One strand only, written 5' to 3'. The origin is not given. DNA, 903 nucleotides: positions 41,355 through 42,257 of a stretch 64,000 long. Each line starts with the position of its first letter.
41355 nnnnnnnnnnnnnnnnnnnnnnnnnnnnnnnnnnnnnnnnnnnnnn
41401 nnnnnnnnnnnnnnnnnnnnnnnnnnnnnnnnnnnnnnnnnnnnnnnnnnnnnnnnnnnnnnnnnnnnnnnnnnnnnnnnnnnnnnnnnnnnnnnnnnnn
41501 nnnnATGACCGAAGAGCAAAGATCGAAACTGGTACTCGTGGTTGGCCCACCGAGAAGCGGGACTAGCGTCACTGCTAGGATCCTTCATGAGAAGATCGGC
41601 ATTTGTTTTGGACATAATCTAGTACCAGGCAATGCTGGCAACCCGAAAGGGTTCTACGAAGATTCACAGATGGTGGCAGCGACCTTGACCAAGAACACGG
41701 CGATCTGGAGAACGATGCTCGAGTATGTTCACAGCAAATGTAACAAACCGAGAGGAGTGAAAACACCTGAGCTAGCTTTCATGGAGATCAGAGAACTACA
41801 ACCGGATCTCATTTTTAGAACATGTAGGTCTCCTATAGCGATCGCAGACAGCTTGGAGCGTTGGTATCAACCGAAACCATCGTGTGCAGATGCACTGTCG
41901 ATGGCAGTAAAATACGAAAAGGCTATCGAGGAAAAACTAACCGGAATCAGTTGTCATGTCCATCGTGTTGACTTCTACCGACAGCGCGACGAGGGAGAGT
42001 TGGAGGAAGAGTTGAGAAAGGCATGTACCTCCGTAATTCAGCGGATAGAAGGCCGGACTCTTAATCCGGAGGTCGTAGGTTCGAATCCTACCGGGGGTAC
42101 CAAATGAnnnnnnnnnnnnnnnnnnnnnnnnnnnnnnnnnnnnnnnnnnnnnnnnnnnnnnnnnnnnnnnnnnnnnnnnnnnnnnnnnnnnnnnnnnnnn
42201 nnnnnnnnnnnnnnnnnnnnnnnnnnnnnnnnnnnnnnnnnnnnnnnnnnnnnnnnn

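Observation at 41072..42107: Overlapping SPOUT methyltransferase and sulfotransferase genes abutting tRNA-Lys(CTT)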

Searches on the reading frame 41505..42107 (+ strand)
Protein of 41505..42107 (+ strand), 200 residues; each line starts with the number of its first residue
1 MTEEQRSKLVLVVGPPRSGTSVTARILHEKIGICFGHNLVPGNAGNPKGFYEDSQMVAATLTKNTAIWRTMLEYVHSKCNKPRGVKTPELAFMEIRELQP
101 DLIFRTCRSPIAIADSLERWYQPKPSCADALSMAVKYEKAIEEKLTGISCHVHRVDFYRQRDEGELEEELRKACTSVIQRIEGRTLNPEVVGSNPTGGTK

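Call 4: search_protein_families(library=pfam, proteins=[window:41505-42107:+], max_evalue=1)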
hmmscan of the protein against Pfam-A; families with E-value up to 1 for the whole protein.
window:41505-42107:+ (200 aa): 4 families
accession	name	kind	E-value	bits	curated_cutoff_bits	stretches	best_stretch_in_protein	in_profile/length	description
PF13469.12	Sulfotransfer_3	-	0.015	16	27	1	10-39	2-31/216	Sulfotransferase family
PF13238.12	AAA_18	-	0.14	13.1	29.4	1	10-38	1-27/128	AAA domain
PF14908.11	HU-CCDC81_euk_1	-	0.14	12.7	26.1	1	65-92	25-52/89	CCDC81 eukaryotic HU domain 1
PF03215.21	Rad17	-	0.28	11.6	23.8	1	3-48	41-86/186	Rad17 P-loop domain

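Call 5: search_protein_families(library=phrogs, proteins=[window:41505-42107:+], max_evalue=0.1)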
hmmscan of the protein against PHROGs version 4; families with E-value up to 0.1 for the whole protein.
window:41505-42107:+ (200 aa): 0 families

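Call 6: search_solved_structures(query=window:41505-42107:+, max_evalue=10, show_alignments=3)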
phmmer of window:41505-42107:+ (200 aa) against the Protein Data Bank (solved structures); distinct sequences matched with E-value up to 10: 10.
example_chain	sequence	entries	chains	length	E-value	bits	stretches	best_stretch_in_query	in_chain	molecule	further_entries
8yrp_o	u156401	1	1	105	0.43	13.3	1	101-133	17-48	JM-1A Light Chain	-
7zm7_R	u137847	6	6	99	0.49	13.1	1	55-138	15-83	Complex I-B22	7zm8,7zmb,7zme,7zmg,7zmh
8sw4_L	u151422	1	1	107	0.51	13.1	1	101-133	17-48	21M20 light chain variable region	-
8a3t_C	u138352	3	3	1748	0.61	12.8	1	35-109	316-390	Anaphase-promoting complex subunit 1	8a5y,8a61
8dy2_A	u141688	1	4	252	0.82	12.4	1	101-133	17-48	spFv GLK1 LH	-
7uds_L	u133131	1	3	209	0.86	12.3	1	101-147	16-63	25.10C Fab Light Chain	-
7s8g_L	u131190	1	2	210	0.87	12.3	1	101-147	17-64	25.10C-FNQI Fab Light Chain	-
7tyv_E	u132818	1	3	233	0.95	12.2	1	101-147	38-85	25.10C Fab Light Chain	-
8x0y_F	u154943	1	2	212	1.4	11.6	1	101-133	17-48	Light chain of JM-1A Fab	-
9dlf_A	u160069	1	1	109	1.5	11.6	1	101-131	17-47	Fab_B3 light chain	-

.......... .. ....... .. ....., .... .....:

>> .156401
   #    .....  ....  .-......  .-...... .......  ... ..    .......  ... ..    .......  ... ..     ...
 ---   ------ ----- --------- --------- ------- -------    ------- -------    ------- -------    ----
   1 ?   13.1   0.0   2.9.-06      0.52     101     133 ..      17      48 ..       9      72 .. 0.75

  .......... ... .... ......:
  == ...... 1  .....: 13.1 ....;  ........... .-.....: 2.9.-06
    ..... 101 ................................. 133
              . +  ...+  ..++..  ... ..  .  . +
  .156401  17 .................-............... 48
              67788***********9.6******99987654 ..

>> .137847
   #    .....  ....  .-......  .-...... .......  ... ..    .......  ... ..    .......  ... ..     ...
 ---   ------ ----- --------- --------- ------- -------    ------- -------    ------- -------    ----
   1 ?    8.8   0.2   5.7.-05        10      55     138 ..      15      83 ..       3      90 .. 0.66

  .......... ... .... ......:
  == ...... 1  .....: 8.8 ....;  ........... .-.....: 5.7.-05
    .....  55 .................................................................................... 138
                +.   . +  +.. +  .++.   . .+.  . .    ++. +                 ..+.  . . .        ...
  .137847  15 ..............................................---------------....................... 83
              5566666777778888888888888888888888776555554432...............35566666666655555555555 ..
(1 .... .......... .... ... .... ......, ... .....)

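Call 9: find_homologous_proteins(query=window:41505-42107:+, max_evalue=0.01)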
Query window:41505-42107:+ (200 aa): 17 proteins with E <= 0.01 among 68 candidates.
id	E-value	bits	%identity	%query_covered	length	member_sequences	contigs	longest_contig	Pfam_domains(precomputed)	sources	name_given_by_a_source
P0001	2.5e-131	453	100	100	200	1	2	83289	-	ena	-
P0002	1.6e-77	277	69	88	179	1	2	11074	-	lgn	-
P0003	5.9e-54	201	58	86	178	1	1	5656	-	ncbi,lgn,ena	-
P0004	2.2e-51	192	54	85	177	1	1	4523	-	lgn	-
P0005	9.3e-48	180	54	82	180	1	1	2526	-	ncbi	-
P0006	2.5e-45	172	52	88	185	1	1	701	-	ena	-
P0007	7.9e-44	168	51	88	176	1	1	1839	-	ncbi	-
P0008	5.6e-42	162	50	88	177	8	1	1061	-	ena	-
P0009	6.5e-42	161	50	84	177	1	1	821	-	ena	-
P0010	1.3e-38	151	49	88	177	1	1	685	-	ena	-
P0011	5.6e-38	148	48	83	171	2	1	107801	-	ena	-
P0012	1.1e-37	147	50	83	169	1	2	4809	-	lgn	-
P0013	3.3e-37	146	55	65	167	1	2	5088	-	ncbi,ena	-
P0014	5.0e-36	142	49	84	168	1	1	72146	-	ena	-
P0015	1.3e-30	124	47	83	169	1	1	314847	-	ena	-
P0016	4.2e-30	123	44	83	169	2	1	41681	PF13469.13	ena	-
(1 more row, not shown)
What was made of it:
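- Checked: With the ATG at 41505, which the public gene call P0001 also uses (200 aa, call 9), the out-of-frame overlap is 62 nt. ORF2 has 16 non-self homologs at 44-69% identity (call 9).
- ORF2 has 16 homologs at 44-69% identity (call 9).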

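Call 14: search_protein_families(library=pfam, alignment_id=A1, max_evalue=0.1)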
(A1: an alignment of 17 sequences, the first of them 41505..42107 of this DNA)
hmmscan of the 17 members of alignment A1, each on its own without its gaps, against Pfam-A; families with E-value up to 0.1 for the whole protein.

A. member 1, window:41505-42107:+ (200 aa): 1 family
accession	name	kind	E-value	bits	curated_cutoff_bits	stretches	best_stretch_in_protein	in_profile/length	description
PF13469.12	Sulfotransfer_3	-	0.015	16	27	1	10-39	2-31/216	Sulfotransferase family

B. families by the number of members that match (of 17 scanned): 6 families
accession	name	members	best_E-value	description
PF13469.12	Sulfotransfer_3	16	7.7e-06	Sulfotransferase family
PF13238.12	AAA_18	11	0.0018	AAA domain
PF08433.16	KTI12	3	0.034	Chromatin associated protein KTI12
PF00685.33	Sulfotransfer_1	2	0.0045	Sulfotransferase domain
PF17784.7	Sulfotransfer_4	1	0.0065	Sulfotransferase domain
PF23153.1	Aip3p_Bud6_N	1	0.098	Aip3p/Bud6 N-terminal domain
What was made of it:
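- AAA_18 hits occur in 11 members (call 14).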

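Call 15: search_solved_structures(query=A1, max_evalue=10, show_alignments=4)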
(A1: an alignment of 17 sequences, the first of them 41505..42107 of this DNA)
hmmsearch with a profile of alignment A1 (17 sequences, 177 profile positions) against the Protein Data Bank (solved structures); distinct sequences matched with E-value up to 10: 6.
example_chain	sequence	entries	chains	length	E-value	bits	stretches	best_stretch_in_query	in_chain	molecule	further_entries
6qk8_A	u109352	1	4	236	0.18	14.8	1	89-143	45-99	Protein BMH1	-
5n6n_A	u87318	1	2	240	0.18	14.8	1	89-143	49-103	Protein BMH1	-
5lvz_A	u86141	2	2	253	0.3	14.1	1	89-143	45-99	KLTH0G14146p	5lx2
8a3t_C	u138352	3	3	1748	0.37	13.8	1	29-111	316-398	Anaphase-promoting complex subunit 1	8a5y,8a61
3lbx_B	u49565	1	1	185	1.1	12.2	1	102-173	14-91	Spectrin beta chain, erythrocyte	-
3mfn_A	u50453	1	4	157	1.2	12.1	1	36-80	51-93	Uncharacterized protein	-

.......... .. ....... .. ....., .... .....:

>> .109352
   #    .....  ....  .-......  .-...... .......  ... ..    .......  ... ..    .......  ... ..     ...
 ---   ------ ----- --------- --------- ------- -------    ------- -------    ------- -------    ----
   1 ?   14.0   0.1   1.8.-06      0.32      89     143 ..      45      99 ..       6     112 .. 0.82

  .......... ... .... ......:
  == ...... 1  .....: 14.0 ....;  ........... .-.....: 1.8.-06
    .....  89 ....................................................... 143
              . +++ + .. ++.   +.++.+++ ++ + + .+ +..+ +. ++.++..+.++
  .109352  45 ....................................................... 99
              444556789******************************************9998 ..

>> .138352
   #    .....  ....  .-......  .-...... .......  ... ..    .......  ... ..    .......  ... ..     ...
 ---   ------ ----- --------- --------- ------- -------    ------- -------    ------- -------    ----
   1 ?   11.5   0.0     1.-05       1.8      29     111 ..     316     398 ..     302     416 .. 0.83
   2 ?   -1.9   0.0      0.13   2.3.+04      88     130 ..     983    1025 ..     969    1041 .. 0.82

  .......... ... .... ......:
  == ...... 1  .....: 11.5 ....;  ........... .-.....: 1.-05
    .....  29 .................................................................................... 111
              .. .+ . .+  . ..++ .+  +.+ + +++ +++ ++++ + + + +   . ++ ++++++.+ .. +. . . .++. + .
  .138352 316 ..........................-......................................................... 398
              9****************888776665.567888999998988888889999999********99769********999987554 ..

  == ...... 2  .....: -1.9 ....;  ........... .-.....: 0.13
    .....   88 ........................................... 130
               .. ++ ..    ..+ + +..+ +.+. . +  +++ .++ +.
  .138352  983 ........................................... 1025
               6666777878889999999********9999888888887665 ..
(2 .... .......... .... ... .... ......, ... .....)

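Call 16: find_encoding_contigs(protein=P0002, flank=6000, max_places=3)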
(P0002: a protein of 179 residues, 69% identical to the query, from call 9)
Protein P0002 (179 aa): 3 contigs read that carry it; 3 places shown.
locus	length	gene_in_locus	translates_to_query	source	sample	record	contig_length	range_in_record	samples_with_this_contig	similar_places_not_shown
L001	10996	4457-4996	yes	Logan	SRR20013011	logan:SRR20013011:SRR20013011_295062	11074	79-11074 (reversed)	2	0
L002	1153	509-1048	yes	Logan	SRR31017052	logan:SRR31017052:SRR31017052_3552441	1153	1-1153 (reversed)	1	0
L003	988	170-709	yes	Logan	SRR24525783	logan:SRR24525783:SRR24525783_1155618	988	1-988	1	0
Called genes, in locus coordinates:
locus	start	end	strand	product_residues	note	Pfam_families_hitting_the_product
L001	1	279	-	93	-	?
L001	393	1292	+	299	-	PF02272:DHHA1 (weak)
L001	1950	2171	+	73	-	-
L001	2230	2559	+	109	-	-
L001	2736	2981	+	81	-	-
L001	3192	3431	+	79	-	-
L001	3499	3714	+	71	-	-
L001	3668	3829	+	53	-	-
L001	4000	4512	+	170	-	-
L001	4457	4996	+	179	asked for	-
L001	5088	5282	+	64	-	-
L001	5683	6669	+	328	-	PF09414:RNA_ligase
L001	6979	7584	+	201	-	-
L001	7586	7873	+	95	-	-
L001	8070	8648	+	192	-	-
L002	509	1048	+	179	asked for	-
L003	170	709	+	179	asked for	-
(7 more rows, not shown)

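Call 17: find_encoding_contigs(protein=P0015, flank=6000, max_places=2)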
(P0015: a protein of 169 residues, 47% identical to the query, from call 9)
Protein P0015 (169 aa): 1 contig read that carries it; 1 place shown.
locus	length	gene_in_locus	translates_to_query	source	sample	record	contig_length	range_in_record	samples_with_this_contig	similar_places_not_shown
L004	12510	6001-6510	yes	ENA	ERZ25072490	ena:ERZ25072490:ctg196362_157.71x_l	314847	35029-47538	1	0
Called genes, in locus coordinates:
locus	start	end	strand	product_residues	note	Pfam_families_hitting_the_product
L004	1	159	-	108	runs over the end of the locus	-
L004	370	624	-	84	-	-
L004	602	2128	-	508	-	PF14386:DUF4417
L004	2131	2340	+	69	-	-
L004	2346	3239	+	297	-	PF02272:DHHA1 (weak)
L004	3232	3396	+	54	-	-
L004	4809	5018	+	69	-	-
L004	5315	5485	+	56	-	-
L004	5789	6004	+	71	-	-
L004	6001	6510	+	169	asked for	-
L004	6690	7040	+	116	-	PF11753:DUF3310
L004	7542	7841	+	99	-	-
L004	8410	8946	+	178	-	-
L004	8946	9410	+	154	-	-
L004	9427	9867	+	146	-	-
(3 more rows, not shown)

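Call 18: find_encoding_contigs(protein=P0011, flank=6000, max_places=2)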
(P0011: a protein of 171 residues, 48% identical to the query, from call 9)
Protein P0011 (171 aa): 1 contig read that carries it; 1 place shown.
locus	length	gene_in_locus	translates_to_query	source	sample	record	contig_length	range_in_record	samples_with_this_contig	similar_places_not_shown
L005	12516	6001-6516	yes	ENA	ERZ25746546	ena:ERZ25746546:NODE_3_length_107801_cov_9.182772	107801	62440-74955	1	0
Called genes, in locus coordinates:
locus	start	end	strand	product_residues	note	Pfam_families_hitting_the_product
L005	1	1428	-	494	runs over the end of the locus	PF14386:DUF4417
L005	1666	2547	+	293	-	-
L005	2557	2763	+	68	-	-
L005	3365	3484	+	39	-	-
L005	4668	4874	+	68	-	-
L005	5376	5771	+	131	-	-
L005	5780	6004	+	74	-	-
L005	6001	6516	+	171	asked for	-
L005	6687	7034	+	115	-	PF11753:DUF3310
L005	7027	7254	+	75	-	-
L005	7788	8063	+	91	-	-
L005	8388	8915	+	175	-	-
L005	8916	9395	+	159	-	-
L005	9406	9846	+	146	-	-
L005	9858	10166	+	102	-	-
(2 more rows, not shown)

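Call 20: predict_structure(alignment_id=A1)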
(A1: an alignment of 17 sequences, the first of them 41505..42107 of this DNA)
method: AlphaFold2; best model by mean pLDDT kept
length: 200 residues; sequences in the alignment: 17
mean_pLDDT: 88.2   pTM: 0.82
mean pLDDT of the five models: 88.2, 87.7, 87.5, 85.8, 83.4
residues with pLDDT >= 90: 144; 70-90: 29; 50-70: 21; < 50: 6
segments of 3 or more residues with pLDDT < 50: 182-187
pLDDT, mean of each block of 10 residues (from residue 1): 76 95 95 89 79 93 97 93 96 96 97 94 93 97 95 95 95 85 48 55
secondary structure, 60 per line:
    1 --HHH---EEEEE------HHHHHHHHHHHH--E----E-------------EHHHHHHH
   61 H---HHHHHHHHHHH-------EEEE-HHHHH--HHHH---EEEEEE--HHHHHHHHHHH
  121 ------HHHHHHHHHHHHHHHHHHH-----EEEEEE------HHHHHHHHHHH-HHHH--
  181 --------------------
elements in order: E9-13 H20-31 H54-61 H65-75 E83-86 H88-92 H95-98 E102-107 H110-120 H127-145 E151-156 H163-173 H175-178
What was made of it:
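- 41505..42026 (+): ORF2 conserved core, 174 aa: compact sulfotransferase-like P-loop-fold protein. AF2 model pLDDT 88, pTM 0.82 (call 20).
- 42027..42107 (+): ORF2 tail (27 codons, the first 25 of them tRNA sequence) plus the stop TGA, which overlaps the ATG of the next ORF. The tail is disordered in the model (call 20).
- The model is confident: pLDDT 88 (call 20). The ORF2 model is confident (call 20).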

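Call 26: find_encoding_contigs(protein=P0014, flank=6000, max_places=2)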
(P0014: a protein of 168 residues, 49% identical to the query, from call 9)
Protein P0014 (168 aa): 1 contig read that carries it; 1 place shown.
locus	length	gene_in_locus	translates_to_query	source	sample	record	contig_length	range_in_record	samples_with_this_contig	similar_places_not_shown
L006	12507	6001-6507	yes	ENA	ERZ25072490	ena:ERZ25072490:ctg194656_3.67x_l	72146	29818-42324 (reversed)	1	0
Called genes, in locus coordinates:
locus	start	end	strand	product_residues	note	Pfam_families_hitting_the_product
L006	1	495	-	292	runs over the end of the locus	-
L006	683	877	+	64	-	-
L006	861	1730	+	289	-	PF02272:DHHA1 (weak)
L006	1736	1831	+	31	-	-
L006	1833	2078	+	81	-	-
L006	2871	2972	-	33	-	-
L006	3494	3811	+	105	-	PF24459:DUF7574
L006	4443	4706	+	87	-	-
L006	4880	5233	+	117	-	PF24240:DUF7448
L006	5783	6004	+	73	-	-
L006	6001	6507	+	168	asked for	-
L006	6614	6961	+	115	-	PF11753:DUF3310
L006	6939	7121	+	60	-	-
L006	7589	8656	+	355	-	PF21189:PHA02142, PF09414:RNA_ligase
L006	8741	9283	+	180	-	-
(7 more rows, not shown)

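Call 27: find_encoding_contigs(protein=P0003, flank=6000, max_places=2)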
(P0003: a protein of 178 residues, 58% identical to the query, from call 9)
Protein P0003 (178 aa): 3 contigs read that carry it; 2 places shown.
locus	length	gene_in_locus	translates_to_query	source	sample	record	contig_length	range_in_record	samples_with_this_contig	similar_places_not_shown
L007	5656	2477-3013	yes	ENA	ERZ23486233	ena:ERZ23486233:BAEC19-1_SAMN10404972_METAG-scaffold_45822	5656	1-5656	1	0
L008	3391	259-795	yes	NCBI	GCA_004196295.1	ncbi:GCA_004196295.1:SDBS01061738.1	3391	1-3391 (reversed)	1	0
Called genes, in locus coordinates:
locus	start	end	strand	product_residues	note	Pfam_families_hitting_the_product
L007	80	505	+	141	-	-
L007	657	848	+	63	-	-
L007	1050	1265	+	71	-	-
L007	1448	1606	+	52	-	-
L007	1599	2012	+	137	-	-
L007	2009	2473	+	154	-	-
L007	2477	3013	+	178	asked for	-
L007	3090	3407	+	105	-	PF24459:DUF7574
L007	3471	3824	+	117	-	PF11753:DUF3310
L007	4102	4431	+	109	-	-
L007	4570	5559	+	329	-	PF09414:RNA_ligase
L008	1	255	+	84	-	?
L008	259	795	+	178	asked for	-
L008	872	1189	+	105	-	PF24459:DUF7574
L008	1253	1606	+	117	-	PF11753:DUF3310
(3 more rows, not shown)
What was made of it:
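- Tried and rejected: ORF2 is +1 relative to ORF1, and L007 has separate genes with a 3-nt gap (call 27).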

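Call 50: fold_search(model_id=the predicted structure, library=pdb)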
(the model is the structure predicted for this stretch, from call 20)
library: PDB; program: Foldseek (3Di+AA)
matches with E <= 10: 1248; with E <= 0.001: 57
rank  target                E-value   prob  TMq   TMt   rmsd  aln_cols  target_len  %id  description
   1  2bwj_E                4.3e-05  1.00  0.52  0.54   7.3       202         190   14  Structure of adenylate kinase 5 (released 2005-07-21)
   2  7owe_D                4.6e-05  1.00  0.43  0.43   7.4       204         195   18  Odinarchaeota Adenylate kinase (OdinAK) in complex with inhibitor Ap5a (released 2022-09-28)
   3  9fqr_Xf               9.6e-05  1.00  0.52  0.10   7.0       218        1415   13  96-nm repeat of axonemal doublet microtubules from bovine sperm (released 2025-03-26)
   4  9r72_B                1.2e-04  1.00  0.43  0.45   7.1       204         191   18  Crystal structure of Odinarchaeota Adenylate kinase (OdinAK) S74G mutant (released 2025-10-15)
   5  2bwj_A                1.6e-04  1.00  0.54  0.55   6.9       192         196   14  Structure of adenylate kinase 5 (released 2005-07-21)
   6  6ln3                  1.6e-04  1.00  0.53  0.53   5.8       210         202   17  Crystal structure of adenylate kinase from an extremophilic archaeon Aeropyrum pernix with ATP and AMP (released 2020-04-22)
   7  1kht_B                1.7e-04  1.00  0.51  0.52   5.3       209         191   16  Adenylate kinase from Methanococcus voltae (released 2003-06-03)
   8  2bwj_F                1.9e-04  1.00  0.56  0.58   7.4       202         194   14  Structure of adenylate kinase 5 (released 2005-07-21)
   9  1ki9_B                2.0e-04  1.00  0.49  0.50   6.4       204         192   19  Adenylate kinase from Methanococcus thermolithotrophicus (released 2003-06-03)
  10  4cvn_B                2.1e-04  1.00  0.55  0.62   6.2       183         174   16  Structure of the Fap7-Rps14 complex (released 2014-05-28)
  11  2bwj_D                2.1e-04  1.00  0.53  0.55   7.2       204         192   14  Structure of adenylate kinase 5 (released 2005-07-21)
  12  6pk5_A                2.1e-04  1.00  0.49  0.52   7.7       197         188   19  Adenylate kinase from Methanococcus igneus - apo form (released 2020-07-01)
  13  7owe_A                2.1e-04  1.00  0.43  0.44   7.4       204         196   19  Odinarchaeota Adenylate kinase (OdinAK) in complex with inhibitor Ap5a (released 2022-09-28)
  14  4cw7_G                2.3e-04  1.00  0.56  0.61   6.1       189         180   16  Structure of the Fap7-Rps14 complex in complex with ATP (released 2014-05-28)
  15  4cvn_A                2.3e-04  1.00  0.54  0.59   8.0       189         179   15  Structure of the Fap7-Rps14 complex (released 2014-05-28)
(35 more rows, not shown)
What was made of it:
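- The top Foldseek hits are adenylate kinases, E about 4e-5 (call 50).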

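Call 51: search_protein_families(library=pfam, proteins=[P0016, P0015, P0011, P0012, P0014, P0007, P0009, P0003], max_evalue=0.1)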
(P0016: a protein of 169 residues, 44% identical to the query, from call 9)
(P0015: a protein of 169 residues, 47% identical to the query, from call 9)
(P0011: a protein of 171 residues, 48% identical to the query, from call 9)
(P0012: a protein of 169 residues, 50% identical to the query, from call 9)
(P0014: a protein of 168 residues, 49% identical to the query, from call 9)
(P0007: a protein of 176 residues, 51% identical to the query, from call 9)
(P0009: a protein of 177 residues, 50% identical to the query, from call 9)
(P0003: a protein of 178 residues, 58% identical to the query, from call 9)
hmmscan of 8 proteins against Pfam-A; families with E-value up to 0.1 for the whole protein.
P0016 (169 aa): 4 families
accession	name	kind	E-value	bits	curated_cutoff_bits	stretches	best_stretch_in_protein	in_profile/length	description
PF13469.12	Sulfotransfer_3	-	7.7e-06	26.8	27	1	4-35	2-33/216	Sulfotransferase family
PF13238.12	AAA_18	-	0.0018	19.1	29.4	1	4-32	1-25/128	AAA domain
PF17784.7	Sulfotransfer_4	-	0.0065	16.8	22.8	1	4-126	2-125/215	Sulfotransferase domain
PF08433.16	KTI12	-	0.05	13.6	22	1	1-25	1-25/271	Chromatin associated protein KTI12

P0015 (169 aa): 3 families
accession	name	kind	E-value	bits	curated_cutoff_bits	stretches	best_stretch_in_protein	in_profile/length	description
PF13469.12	Sulfotransfer_3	-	0.00092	20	27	0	4-27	2-25/216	Sulfotransferase family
PF13238.12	AAA_18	-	0.0034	18.3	29.4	1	4-32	1-27/128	AAA domain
PF08433.16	KTI12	-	0.034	14.1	22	1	1-68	1-70/271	Chromatin associated protein KTI12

P0011 (171 aa): 2 families
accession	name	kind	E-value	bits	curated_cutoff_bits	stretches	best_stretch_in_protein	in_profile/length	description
PF13469.12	Sulfotransfer_3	-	0.003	18.3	27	1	7-69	2-66/216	Sulfotransferase family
PF13238.12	AAA_18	-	0.015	16.2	29.4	1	7-35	1-25/128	AAA domain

P0012 (169 aa): 2 families
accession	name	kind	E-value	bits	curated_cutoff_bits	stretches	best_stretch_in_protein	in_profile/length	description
PF13469.12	Sulfotransfer_3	-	0.0036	18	27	1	4-37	2-28/216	Sulfotransferase family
PF13238.12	AAA_18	-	0.0054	17.6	29.4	1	4-67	1-64/128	AAA domain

P0014 (168 aa): 1 family
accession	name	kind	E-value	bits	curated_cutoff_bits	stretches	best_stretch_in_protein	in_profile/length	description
PF13469.12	Sulfotransfer_3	-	0.038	14.7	27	0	4-26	2-24/216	Sulfotransferase family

P0007 (176 aa): 3 families
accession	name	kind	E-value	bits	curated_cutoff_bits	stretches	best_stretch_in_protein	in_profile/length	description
PF13469.12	Sulfotransfer_3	-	0.00077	20.2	27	1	4-33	2-31/216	Sulfotransferase family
PF13238.12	AAA_18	-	0.0024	18.8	29.4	1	4-32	1-27/128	AAA domain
PF08433.16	KTI12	-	0.097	12.6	22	0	1-25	1-25/271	Chromatin associated protein KTI12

P0009 (177 aa): 1 family
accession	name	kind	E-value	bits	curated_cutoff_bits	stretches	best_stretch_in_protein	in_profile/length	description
PF13469.12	Sulfotransfer_3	-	0.041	14.6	27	0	2-24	5-27/216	Sulfotransferase family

P0003 (178 aa): 3 families
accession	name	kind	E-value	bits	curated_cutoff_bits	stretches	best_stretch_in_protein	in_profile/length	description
PF13469.12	Sulfotransfer_3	-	0.0017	19.1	27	1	8-42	2-29/216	Sulfotransferase family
PF00685.33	Sulfotransfer_1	-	0.0045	16.8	22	1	8-122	4-112/255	Sulfotransferase domain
PF13238.12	AAA_18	-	0.045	14.6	29.4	1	8-35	1-25/128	AAA domain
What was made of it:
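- On PAPS-dependent sulfotransferases (Sulfotransfer_3 / TPST-like): The PF13469 cutoff is 27 (calls 4, 51).
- Closest known: Tyrosylprotein sulfotransferases and the Pfam Sulfotransfer_3 family. Different: Every Pfam score is below the gathering threshold (call 51).
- Two members align to Sulfotransfer_1 or Sulfotransfer_4 across both motifs (calls 14, 51). All sulfotransferase hits are sub-threshold (call 51). Sulfotransfer_3 always scores above AAA_18 (call 51).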

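Call 61: find_related_loci(query=A1, collection=viral_contigs, flank=4000)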
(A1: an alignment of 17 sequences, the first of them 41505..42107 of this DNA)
Query A1 (200 aa) in viral_contigs; peptide patterns used: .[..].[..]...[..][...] (x = any residue, [..] = any of these).
1 stretches matched a pattern; 1 encode a relative of the query (tblastn E <= 1e-3); 1 distinct loci.
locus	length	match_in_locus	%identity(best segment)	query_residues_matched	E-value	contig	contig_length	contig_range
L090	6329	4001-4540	42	6-183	5e-38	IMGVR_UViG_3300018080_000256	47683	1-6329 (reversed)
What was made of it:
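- Tried and rejected: IMG/VR yielded a single locus (call 61).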

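Call 62: find_related_loci(query=A1, collection=metagenome_contigs, flank=4000)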
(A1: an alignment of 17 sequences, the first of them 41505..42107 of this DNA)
Query A1 (200 aa) in metagenome_contigs; peptide patterns used: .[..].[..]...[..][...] (x = any residue, [..] = any of these).
58 stretches matched a pattern; 7 encode a relative of the query (tblastn E <= 1e-3); 7 distinct loci.
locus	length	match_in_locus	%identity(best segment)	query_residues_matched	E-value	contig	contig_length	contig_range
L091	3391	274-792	58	8-178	1e-62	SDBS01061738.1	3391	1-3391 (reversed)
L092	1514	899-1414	53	9-173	3e-59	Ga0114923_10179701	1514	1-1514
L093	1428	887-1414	50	3-171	6e-54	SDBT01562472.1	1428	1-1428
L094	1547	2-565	48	3-183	3e-52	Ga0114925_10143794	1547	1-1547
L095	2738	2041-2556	49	8-183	4e-43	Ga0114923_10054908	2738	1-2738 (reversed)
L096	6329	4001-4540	42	6-183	2e-37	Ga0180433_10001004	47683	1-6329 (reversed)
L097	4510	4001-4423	48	6-145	8e-37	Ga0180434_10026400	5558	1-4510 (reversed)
